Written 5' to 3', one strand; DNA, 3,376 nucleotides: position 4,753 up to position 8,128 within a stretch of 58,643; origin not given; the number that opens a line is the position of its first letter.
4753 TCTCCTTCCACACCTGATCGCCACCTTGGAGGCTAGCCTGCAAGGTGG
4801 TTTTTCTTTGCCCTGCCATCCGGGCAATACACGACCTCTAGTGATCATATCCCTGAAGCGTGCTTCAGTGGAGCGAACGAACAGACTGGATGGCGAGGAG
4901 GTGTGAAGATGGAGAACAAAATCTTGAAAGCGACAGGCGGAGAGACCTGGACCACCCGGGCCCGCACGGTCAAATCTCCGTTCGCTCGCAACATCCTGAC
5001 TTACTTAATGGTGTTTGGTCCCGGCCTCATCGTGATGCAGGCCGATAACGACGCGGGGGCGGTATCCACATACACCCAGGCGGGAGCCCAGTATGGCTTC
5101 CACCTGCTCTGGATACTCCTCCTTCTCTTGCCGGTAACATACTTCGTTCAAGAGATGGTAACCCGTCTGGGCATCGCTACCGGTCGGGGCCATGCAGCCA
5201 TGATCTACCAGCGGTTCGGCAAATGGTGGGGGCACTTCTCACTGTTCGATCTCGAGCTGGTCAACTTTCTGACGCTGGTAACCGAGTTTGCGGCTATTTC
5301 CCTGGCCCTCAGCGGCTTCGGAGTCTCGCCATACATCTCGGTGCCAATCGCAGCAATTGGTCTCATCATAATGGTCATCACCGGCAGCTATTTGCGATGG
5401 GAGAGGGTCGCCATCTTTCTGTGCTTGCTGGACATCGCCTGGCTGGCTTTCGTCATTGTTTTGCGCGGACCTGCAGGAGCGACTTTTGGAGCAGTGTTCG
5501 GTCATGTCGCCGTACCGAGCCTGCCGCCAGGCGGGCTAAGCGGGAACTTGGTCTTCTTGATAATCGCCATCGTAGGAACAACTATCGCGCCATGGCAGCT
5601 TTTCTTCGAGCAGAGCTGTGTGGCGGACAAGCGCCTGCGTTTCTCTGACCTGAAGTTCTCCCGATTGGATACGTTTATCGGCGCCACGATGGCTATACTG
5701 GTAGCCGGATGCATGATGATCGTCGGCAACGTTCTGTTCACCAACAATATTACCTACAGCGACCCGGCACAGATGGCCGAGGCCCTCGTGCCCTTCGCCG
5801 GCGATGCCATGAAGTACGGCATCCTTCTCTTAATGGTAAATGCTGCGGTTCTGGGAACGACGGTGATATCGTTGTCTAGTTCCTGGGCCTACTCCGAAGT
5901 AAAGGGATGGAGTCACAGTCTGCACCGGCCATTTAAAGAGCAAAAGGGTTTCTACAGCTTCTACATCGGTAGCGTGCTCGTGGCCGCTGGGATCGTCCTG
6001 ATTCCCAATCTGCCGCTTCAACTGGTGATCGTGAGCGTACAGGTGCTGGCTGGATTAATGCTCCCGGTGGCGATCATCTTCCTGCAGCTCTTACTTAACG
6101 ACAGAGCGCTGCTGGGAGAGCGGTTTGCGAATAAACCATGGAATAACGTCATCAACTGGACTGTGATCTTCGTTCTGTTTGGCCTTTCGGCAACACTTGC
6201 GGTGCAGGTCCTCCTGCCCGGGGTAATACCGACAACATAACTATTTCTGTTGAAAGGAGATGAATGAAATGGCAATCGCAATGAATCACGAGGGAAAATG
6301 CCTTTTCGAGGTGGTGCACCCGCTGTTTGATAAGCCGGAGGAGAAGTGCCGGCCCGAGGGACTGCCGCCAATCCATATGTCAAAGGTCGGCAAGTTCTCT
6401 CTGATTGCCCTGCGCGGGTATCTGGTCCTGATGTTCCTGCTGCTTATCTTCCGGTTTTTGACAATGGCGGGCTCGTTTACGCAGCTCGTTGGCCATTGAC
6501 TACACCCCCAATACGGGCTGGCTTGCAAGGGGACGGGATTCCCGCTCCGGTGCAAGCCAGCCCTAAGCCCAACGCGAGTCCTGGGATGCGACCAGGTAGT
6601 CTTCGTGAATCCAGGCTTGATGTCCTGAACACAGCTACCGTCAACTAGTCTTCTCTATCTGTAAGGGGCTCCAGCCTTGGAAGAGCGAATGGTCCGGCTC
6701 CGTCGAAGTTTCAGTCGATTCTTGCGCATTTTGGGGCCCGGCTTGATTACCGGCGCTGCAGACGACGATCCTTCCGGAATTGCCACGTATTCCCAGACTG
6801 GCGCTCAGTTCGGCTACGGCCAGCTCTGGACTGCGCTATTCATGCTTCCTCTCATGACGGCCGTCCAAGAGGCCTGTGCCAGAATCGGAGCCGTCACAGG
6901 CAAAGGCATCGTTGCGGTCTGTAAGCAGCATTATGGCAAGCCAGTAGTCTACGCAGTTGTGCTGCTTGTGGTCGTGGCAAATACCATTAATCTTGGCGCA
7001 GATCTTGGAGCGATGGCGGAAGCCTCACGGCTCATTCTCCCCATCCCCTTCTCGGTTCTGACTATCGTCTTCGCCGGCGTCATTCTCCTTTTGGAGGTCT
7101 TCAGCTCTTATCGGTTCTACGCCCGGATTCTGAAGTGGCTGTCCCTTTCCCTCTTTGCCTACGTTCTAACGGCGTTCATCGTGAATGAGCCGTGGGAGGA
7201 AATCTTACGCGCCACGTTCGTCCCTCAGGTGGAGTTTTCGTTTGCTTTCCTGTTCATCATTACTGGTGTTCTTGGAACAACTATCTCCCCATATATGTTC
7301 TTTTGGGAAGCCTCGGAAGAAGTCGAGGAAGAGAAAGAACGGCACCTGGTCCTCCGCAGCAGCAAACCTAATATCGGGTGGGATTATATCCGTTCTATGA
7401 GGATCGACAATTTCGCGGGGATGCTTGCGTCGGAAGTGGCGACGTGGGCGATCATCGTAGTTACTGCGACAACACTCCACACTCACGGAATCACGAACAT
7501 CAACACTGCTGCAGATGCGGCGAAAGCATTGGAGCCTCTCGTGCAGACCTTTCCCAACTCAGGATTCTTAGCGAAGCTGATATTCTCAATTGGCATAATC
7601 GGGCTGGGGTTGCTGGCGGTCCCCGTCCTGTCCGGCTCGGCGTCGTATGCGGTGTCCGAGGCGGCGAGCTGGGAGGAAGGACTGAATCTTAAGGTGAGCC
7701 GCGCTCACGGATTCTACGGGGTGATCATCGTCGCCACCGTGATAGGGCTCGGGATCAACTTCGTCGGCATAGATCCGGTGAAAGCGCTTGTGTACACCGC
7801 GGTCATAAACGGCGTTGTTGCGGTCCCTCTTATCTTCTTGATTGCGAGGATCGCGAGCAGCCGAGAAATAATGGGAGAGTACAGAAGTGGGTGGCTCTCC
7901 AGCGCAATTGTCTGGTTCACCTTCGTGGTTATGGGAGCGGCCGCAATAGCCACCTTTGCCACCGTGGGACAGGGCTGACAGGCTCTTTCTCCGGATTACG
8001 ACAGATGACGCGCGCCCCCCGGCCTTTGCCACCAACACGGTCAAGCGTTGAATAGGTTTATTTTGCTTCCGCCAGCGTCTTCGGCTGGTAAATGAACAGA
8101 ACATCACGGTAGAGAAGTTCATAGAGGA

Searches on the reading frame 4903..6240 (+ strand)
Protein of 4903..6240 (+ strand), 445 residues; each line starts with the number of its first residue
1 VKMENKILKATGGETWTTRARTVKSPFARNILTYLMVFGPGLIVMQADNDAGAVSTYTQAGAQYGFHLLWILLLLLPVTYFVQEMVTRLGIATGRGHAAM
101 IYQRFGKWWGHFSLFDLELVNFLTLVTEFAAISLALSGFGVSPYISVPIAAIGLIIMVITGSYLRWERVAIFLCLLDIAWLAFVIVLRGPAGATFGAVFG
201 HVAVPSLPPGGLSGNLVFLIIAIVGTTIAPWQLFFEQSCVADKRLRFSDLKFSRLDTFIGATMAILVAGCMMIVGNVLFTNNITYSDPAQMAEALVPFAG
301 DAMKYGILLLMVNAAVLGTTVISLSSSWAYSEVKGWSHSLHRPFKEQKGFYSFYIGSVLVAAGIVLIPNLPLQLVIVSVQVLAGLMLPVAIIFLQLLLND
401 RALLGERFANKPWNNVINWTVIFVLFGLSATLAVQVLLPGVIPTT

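Call 7: search_protein_families(library=pfam, proteins=[window:4903-6240:+], max_evalue=0.01)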
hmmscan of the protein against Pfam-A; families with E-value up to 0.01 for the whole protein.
window:4903-6240:+ (445 aa): 1 family
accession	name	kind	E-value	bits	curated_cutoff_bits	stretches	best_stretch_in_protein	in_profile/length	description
PF01566.24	Nramp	-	9.3e-68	229.3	29.8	1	55-406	2-352/357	Natural resistance-associated macrophage protein-like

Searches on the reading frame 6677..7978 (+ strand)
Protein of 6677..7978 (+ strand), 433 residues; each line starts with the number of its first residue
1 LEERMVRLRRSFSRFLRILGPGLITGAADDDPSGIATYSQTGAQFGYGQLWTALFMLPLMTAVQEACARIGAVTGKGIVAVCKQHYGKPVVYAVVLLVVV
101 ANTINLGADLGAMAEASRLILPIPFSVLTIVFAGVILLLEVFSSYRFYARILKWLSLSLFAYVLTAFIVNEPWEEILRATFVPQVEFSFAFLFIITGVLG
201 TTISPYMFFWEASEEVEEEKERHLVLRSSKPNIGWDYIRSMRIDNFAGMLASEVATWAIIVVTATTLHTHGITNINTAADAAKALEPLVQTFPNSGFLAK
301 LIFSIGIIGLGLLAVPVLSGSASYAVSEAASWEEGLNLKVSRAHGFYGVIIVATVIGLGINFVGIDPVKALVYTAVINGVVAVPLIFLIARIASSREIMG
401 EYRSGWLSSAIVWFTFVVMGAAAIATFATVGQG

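Call 7: search_protein_families(library=pfam, proteins=[window:6677-7978:+], max_evalue=0.01)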
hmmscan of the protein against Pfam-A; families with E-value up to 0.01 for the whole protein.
window:6677-7978:+ (433 aa): 1 family
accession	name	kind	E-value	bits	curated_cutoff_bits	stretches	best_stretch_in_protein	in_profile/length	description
PF01566.24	Nramp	-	2.8e-77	260.6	29.8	1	35-405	1-356/357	Natural resistance-associated macrophage protein-like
